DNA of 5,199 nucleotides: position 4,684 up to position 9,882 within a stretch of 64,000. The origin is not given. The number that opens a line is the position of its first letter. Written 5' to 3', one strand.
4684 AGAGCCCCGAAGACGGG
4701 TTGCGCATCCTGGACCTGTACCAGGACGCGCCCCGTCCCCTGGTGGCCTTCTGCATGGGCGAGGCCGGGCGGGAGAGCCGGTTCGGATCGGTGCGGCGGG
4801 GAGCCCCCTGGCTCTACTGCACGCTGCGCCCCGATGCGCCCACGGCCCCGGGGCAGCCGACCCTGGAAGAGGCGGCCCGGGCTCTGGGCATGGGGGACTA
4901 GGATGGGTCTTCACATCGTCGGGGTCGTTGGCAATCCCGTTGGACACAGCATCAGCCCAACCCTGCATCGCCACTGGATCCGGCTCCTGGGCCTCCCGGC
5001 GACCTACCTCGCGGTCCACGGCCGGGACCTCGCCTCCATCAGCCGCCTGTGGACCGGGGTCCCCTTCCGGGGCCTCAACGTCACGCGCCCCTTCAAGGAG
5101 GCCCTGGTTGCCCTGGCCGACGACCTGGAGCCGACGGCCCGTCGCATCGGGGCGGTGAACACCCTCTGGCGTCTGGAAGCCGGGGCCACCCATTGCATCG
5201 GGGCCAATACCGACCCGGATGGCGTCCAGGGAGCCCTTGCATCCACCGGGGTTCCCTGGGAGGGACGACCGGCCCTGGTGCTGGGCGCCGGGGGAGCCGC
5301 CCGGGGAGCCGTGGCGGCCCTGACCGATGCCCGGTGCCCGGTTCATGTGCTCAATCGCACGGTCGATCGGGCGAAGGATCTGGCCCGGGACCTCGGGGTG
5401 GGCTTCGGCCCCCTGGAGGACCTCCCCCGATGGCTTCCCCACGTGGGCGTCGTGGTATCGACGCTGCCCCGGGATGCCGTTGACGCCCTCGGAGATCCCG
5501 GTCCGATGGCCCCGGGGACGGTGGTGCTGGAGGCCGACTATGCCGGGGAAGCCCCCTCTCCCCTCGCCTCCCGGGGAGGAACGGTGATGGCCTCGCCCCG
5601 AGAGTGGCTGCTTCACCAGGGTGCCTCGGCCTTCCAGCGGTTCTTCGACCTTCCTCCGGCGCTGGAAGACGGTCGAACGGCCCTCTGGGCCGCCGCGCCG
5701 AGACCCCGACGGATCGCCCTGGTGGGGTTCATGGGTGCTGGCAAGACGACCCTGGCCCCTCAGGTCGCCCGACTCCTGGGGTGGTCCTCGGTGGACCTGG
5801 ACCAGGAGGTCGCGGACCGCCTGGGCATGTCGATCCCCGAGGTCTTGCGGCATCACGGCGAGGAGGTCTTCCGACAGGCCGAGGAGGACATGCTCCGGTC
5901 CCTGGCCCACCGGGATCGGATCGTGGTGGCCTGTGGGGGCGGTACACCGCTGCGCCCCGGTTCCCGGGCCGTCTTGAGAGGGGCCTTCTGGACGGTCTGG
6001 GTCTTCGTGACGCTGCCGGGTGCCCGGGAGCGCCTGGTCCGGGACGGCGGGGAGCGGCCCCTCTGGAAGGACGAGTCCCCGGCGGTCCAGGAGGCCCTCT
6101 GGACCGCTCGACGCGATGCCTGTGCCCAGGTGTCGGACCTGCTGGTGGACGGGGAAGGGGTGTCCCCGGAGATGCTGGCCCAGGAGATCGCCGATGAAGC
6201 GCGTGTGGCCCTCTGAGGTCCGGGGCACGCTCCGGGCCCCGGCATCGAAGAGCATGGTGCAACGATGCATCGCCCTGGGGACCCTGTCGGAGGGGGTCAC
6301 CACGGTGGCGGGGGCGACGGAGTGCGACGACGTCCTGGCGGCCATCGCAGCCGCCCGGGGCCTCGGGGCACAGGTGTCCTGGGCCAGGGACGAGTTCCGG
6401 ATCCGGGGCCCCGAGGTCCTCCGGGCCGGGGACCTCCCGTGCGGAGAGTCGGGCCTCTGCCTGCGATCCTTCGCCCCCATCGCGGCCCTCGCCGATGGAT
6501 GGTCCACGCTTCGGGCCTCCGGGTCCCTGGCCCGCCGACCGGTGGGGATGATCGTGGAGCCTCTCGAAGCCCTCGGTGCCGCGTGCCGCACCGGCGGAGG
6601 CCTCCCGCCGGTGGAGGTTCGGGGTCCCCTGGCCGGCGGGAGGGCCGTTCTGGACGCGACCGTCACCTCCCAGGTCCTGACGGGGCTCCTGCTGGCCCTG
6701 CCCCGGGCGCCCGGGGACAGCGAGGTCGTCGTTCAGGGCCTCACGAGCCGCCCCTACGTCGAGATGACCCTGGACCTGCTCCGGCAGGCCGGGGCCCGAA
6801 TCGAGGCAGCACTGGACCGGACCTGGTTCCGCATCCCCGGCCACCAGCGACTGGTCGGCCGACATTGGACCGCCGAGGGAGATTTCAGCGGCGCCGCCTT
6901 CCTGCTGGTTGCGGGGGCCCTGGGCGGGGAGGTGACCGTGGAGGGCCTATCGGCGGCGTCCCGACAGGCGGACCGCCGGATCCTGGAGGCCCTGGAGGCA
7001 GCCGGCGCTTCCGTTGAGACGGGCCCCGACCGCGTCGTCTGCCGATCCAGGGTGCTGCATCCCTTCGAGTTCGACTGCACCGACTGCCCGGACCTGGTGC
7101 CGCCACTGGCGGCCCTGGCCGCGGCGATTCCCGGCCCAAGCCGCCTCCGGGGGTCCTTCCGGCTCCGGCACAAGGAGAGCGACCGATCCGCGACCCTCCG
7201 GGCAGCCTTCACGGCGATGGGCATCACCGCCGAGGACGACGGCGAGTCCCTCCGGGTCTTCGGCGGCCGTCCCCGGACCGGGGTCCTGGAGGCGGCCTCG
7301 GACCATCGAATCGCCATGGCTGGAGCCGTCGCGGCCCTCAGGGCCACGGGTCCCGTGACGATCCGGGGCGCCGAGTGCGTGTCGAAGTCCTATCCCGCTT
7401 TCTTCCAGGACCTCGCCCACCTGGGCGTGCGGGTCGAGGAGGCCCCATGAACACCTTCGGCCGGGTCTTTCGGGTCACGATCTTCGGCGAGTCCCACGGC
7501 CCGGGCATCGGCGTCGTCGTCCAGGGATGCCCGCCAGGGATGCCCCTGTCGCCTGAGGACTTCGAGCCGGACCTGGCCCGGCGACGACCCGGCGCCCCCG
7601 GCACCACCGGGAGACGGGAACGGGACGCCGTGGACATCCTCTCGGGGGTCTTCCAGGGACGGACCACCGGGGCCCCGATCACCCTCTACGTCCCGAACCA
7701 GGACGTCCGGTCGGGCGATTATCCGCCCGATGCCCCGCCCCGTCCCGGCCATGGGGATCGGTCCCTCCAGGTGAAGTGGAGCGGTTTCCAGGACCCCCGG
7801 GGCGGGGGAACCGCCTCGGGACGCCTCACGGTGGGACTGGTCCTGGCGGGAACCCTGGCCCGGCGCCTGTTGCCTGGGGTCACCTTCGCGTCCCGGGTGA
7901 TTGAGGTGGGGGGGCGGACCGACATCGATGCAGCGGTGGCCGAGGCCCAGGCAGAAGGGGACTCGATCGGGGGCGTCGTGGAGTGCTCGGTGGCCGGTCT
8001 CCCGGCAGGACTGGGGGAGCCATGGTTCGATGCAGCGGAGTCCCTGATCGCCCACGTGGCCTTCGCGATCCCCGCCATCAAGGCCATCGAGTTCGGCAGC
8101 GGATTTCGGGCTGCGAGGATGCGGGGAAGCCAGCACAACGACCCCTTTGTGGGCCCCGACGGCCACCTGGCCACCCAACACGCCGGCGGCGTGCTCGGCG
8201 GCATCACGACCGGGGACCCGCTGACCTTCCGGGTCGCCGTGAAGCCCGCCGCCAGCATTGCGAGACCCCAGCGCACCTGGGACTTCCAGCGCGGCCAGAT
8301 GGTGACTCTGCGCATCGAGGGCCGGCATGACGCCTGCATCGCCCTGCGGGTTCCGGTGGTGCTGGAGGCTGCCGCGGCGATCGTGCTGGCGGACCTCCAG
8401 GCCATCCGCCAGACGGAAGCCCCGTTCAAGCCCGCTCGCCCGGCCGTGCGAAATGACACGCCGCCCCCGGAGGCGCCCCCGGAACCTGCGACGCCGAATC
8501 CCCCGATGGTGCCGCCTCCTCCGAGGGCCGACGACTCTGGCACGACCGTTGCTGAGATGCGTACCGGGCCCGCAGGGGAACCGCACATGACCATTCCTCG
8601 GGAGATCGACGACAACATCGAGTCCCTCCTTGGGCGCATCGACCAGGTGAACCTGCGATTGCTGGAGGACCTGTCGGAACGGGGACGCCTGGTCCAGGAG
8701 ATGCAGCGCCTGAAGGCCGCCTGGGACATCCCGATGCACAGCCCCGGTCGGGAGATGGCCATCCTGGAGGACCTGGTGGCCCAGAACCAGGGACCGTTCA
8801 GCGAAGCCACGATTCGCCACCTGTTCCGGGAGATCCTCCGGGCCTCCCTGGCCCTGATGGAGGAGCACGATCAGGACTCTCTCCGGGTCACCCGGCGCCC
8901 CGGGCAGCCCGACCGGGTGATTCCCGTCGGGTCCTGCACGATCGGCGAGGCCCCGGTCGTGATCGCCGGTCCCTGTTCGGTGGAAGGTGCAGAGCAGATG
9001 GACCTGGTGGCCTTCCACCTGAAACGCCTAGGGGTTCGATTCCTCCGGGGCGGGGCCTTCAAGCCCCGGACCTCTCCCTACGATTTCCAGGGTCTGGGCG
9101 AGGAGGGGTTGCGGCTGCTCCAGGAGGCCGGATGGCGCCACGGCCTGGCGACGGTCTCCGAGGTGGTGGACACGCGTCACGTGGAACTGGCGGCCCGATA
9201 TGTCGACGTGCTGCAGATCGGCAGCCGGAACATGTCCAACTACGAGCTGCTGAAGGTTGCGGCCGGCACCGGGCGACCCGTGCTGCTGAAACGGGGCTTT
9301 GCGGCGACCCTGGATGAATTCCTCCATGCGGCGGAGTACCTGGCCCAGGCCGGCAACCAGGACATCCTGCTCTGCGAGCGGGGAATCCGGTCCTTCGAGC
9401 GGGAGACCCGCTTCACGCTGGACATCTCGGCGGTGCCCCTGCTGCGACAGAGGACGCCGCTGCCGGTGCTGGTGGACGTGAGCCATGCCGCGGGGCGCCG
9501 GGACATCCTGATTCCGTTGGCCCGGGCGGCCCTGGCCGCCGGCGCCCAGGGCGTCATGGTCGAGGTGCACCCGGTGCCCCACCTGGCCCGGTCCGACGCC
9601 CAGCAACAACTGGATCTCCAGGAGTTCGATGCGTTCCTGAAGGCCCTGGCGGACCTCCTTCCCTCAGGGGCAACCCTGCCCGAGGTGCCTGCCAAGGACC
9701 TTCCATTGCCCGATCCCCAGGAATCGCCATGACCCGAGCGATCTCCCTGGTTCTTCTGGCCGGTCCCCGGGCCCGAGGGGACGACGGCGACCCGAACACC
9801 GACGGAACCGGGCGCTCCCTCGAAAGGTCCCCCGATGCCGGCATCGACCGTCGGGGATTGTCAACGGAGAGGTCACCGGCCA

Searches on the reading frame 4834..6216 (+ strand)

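Call 88: search_protein_families(library=pfam, proteins=[window:4834-6216:+], max_evalue=0.00001)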
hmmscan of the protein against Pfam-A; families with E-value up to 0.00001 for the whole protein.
window:4834-6216:+ (460 aa): 3 families
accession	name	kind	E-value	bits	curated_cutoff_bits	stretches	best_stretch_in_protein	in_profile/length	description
PF01202.28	SKI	-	2e-36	126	22.1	1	300-455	1-157/159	Shikimate kinase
PF08501.16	Shikimate_dh_N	-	1.3e-20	73.8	27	1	31-111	1-83/83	Shikimate dehydrogenase substrate binding domain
PF01488.26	Shikimate_DH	-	1.1e-08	35.6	24.3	1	142-210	10-82/138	Shikimate / quinate 5-dehydrogenase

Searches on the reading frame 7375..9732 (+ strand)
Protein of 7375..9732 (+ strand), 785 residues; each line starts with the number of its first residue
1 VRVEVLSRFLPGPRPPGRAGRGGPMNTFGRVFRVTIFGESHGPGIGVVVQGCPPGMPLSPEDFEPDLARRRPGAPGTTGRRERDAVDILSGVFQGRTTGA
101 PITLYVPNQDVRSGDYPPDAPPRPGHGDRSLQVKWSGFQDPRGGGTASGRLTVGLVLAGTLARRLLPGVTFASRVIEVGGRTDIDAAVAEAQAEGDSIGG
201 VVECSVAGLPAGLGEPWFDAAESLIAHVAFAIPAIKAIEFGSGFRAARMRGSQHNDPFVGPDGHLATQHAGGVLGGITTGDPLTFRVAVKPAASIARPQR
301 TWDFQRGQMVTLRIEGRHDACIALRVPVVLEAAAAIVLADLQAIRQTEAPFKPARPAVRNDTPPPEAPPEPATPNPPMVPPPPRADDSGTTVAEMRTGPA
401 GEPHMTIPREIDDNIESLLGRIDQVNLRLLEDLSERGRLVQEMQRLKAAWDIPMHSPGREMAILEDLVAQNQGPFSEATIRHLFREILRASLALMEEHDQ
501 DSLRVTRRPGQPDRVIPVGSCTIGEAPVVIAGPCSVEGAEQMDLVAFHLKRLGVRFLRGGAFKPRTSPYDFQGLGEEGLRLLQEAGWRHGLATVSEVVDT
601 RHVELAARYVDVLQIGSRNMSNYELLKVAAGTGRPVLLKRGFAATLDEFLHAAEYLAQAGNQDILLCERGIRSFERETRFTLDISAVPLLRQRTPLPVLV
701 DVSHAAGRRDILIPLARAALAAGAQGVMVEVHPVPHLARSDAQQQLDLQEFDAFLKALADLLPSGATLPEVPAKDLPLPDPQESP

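Call 88: search_protein_families(library=pfam, proteins=[window:7375-9732:+], max_evalue=0.00001)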
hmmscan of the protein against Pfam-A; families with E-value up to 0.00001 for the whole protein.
window:7375-9732:+ (785 aa): 4 families
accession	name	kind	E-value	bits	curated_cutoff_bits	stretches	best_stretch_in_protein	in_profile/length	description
PF01264.26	Chorismate_synt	-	1.6e-104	349.6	27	1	32-341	1-325/327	Chorismate synthase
PF00793.26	DAHP_synth_1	-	2e-76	256.9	25.5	1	525-760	16-263/270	DAHP synthetase I family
PF01817.26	CM_2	-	1.4e-14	54.5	27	1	420-494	3-78/80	Chorismate mutase type II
PF03102.20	NeuB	-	1.7e-08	34.7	22.1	1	574-667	53-146/241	NeuB family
